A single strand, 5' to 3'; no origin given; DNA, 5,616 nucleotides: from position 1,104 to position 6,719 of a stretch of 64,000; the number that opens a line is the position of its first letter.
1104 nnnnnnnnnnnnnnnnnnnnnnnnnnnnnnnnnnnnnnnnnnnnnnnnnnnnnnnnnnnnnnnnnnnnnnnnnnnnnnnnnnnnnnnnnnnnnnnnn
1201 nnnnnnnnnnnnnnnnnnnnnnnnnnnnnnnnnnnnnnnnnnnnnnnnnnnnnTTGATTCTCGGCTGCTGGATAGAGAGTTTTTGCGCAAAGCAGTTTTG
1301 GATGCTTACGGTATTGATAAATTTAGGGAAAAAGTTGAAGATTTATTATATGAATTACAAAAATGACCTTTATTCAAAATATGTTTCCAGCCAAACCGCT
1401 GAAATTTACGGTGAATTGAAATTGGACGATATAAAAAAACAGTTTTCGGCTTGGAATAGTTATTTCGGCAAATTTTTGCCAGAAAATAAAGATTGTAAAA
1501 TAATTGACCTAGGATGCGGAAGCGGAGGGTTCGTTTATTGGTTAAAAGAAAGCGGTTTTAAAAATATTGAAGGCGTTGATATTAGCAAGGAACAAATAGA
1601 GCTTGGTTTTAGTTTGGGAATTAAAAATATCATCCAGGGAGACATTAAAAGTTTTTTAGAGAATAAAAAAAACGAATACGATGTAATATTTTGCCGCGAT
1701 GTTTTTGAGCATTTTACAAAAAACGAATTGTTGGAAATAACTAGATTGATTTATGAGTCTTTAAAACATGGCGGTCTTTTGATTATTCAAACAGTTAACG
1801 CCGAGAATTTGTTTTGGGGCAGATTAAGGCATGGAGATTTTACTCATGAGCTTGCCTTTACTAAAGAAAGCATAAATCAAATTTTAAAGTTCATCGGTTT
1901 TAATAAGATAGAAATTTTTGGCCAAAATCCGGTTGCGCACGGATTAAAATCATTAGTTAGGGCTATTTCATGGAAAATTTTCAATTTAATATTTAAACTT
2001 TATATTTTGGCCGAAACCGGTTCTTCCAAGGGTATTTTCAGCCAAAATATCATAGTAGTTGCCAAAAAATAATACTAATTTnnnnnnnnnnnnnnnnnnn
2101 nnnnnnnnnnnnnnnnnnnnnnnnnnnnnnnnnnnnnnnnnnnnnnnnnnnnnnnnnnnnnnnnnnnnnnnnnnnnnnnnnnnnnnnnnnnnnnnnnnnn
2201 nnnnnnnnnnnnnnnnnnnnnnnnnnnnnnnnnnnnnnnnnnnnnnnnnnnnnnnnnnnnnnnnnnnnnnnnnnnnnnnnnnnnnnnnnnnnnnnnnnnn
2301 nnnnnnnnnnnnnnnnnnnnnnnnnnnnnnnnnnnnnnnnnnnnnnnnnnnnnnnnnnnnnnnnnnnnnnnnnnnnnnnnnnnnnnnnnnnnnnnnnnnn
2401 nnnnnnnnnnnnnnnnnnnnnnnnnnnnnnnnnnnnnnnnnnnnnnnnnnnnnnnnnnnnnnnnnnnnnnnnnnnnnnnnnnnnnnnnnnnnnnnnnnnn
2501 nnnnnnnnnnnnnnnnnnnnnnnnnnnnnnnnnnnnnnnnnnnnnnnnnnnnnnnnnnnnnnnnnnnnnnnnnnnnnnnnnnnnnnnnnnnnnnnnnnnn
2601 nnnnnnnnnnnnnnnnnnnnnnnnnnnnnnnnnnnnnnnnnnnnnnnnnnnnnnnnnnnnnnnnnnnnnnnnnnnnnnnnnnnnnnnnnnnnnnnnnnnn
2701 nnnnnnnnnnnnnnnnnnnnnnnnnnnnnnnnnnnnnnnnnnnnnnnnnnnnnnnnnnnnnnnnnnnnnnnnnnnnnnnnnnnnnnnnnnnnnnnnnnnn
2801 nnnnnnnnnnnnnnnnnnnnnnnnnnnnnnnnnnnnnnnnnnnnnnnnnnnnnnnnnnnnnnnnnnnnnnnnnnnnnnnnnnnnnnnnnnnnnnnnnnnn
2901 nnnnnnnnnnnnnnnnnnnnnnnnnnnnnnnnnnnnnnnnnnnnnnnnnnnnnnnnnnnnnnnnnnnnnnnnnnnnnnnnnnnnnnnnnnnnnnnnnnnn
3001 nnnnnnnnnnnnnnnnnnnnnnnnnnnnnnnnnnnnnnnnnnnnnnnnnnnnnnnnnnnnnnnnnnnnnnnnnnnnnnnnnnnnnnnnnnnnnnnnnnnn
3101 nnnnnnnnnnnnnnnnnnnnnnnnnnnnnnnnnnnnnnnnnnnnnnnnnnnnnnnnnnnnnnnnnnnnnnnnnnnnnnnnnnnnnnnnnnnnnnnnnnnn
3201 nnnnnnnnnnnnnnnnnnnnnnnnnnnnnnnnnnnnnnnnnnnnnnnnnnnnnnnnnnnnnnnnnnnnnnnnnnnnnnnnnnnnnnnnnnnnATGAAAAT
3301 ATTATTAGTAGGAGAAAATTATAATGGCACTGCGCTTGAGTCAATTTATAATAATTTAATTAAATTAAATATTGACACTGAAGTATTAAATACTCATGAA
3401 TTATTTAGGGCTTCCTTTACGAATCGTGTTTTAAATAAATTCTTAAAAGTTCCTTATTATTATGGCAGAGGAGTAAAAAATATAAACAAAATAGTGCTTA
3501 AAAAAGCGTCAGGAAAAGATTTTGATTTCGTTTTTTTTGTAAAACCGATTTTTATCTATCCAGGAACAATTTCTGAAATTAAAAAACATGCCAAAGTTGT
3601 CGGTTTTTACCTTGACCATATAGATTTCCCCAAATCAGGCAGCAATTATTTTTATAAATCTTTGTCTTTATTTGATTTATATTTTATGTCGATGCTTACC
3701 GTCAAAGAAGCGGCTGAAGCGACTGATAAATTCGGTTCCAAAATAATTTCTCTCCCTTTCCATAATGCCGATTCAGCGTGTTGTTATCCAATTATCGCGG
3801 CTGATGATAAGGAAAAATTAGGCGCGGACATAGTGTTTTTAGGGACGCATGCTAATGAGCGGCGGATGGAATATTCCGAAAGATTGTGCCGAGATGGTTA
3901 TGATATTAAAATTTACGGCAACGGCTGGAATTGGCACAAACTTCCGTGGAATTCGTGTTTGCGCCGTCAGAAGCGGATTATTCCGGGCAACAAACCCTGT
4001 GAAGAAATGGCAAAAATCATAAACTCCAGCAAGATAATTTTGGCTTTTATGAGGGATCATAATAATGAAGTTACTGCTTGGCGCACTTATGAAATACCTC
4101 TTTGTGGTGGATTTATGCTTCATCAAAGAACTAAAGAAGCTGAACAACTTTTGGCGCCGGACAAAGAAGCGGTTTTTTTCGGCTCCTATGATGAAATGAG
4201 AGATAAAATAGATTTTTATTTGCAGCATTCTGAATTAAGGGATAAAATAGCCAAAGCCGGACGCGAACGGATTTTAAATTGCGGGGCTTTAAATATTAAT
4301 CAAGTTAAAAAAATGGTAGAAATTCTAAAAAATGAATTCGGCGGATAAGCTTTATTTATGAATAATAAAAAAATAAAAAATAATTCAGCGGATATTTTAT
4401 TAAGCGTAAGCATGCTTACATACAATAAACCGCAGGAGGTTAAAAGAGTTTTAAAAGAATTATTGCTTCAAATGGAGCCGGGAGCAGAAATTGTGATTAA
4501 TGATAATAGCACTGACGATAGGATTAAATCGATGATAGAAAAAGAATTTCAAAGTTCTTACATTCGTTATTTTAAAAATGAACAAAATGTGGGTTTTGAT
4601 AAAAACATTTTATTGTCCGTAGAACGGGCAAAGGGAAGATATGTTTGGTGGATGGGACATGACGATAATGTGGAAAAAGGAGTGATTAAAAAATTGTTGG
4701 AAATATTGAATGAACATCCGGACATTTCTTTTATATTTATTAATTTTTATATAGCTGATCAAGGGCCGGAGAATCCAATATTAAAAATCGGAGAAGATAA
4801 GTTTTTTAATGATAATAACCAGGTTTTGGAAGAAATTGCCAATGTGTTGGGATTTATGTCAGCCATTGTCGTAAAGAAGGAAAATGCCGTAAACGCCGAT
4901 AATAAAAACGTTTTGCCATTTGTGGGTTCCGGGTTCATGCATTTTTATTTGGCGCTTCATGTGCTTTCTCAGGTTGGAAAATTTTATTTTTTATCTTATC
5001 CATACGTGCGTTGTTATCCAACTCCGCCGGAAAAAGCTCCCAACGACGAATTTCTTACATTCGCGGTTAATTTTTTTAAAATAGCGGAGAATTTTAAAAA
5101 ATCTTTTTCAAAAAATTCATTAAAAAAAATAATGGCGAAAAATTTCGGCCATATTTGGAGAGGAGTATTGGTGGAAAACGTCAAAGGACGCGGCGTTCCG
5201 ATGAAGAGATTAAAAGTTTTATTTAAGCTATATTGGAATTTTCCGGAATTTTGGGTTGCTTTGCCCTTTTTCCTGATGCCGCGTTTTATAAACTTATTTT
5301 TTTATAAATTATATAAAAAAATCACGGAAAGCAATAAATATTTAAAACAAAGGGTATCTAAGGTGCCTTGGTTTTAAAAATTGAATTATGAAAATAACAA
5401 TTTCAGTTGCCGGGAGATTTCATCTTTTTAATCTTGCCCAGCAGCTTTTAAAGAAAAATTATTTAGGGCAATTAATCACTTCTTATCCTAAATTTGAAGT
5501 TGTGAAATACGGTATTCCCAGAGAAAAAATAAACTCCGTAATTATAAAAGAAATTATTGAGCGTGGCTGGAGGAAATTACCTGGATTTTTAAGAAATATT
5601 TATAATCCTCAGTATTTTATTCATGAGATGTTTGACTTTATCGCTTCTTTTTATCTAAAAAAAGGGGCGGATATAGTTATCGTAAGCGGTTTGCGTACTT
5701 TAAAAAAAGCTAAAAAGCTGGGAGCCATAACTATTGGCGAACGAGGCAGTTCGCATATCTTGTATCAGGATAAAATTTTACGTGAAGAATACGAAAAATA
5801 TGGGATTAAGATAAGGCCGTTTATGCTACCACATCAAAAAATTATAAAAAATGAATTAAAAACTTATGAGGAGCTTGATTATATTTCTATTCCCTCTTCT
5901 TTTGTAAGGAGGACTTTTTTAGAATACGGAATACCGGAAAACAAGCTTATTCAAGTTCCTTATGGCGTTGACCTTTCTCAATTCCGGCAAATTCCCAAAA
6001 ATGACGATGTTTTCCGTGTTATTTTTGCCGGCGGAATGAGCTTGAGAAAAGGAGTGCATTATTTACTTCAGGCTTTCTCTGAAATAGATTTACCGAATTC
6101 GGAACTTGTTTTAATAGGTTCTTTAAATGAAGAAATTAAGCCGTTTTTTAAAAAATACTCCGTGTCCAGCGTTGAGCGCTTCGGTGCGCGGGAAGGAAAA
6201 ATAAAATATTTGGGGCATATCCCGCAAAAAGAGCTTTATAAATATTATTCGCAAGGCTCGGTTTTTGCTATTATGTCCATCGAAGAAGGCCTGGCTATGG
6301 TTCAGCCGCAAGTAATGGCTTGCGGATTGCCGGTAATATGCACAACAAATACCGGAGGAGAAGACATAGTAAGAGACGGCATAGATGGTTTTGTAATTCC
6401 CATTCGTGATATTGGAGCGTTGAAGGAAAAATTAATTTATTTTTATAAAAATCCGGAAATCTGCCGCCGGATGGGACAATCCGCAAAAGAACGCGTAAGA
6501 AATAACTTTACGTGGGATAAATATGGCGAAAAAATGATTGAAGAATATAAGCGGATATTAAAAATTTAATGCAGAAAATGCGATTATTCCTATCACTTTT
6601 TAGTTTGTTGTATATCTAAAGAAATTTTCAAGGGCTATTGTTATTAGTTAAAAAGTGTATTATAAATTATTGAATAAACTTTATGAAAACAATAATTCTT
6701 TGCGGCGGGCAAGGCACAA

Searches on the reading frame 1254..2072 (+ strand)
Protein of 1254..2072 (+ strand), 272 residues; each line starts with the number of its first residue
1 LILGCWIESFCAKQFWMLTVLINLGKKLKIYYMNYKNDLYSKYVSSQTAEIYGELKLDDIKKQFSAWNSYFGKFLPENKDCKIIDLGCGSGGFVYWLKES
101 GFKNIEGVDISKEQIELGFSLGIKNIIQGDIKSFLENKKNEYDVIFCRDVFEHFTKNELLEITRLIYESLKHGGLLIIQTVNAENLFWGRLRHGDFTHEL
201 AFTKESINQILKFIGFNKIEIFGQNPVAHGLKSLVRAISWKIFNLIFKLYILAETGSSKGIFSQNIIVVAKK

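Call 12: search_protein_families(library=pfam, proteins=[window:1254-2072:+], max_evalue=0.001)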
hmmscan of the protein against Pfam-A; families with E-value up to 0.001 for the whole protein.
window:1254-2072:+ (272 aa): 11 families
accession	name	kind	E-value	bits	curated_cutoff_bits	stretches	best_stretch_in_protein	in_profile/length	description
PF13489.12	Methyltransf_23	-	3.8e-19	69.4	27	1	72-220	14-163/164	Methyltransferase domain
PF13847.12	Methyltransf_31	-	1e-14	54.9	27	1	78-186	2-118/145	Methyltransferase domain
PF08241.18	Methyltransf_11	-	4.1e-14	53.4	21.2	1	85-178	2-95/95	Methyltransferase domain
PF13649.12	Methyltransf_25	-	1.8e-13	51.4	27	1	83-174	1-97/97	Methyltransferase domain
PF08242.18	Methyltransf_12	-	2.5e-10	41.4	30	1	84-176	1-98/98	Methyltransferase domain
PF01739.24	CheR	-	3.9e-06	26.9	27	1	136-178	129-173/195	CheR methyltransferase, SAM binding domain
PF02353.26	CMAS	-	4.2e-06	26.7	27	1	82-186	65-172/273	Mycolic acid cyclopropane synthetase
PF07021.18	MetW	-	5.3e-06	26.6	21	1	81-148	15-82/193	Methionine biosynthesis protein MetW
PF01728.25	FtsJ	-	6e-06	26.7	24.1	1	55-147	7-97/181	FtsJ-like methyltransferase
PF03848.20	TehB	-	0.00043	20.2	20.4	1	79-184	30-139/193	Tellurite resistance protein TehB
PF05891.18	Methyltransf_PK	-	0.00091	19.3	27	0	83-185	59-166/218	AdoMet dependent proline di-methyltransferase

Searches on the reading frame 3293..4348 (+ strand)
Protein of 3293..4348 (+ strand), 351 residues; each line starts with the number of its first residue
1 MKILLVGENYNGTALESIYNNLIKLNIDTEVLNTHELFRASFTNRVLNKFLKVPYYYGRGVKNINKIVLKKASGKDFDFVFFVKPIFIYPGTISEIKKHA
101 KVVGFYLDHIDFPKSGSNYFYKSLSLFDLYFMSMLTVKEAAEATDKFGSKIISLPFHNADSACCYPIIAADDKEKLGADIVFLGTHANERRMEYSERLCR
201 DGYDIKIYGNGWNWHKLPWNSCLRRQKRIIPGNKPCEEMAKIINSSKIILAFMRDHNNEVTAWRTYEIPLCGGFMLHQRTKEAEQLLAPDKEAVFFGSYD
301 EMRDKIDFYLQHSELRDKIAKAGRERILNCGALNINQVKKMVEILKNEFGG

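Call 12: search_protein_families(library=pfam, proteins=[window:3293-4348:+], max_evalue=0.001)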
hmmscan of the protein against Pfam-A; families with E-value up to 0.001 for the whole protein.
window:3293-4348:+ (351 aa): 1 family
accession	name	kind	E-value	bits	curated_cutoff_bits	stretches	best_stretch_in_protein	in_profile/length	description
PF13524.12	Glyco_trans_1_2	-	4.2e-25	88.8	25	1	201-328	13-130/144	Glycosyl transferase-like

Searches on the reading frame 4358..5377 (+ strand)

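Call 12: search_protein_families(library=pfam, proteins=[window:4358-5377:+], max_evalue=0.001)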
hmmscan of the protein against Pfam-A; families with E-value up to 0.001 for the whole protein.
window:4358-5377:+ (339 aa): 1 family
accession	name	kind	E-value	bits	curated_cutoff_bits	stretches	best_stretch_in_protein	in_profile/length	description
PF00535.33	Glycos_transf_2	-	3.1e-19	70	23.3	1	16-169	1-158/168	Glycosyl transferase family 2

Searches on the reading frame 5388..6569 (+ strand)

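Call 12: search_protein_families(library=pfam, proteins=[window:5388-6569:+], max_evalue=0.001)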
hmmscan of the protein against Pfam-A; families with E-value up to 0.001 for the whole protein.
window:5388-6569:+ (393 aa): 4 families
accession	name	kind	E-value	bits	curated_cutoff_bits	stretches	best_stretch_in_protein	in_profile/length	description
PF00534.26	Glycos_transf_1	-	5.2e-28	98.2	26.4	1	198-369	5-172/172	Glycosyl transferases group 1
PF13692.12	Glyco_trans_1_4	-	3.8e-23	82.7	27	1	210-355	3-142/142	Glycosyl transferases group 1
PF13524.12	Glyco_trans_1_2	-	6.3e-10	39.6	25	1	265-383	27-142/144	Glycosyl transferase-like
PF13439.12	Glyco_transf_4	-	0.00084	19.8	28.5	0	153-197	124-169/170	Glycosyltransferase Family 4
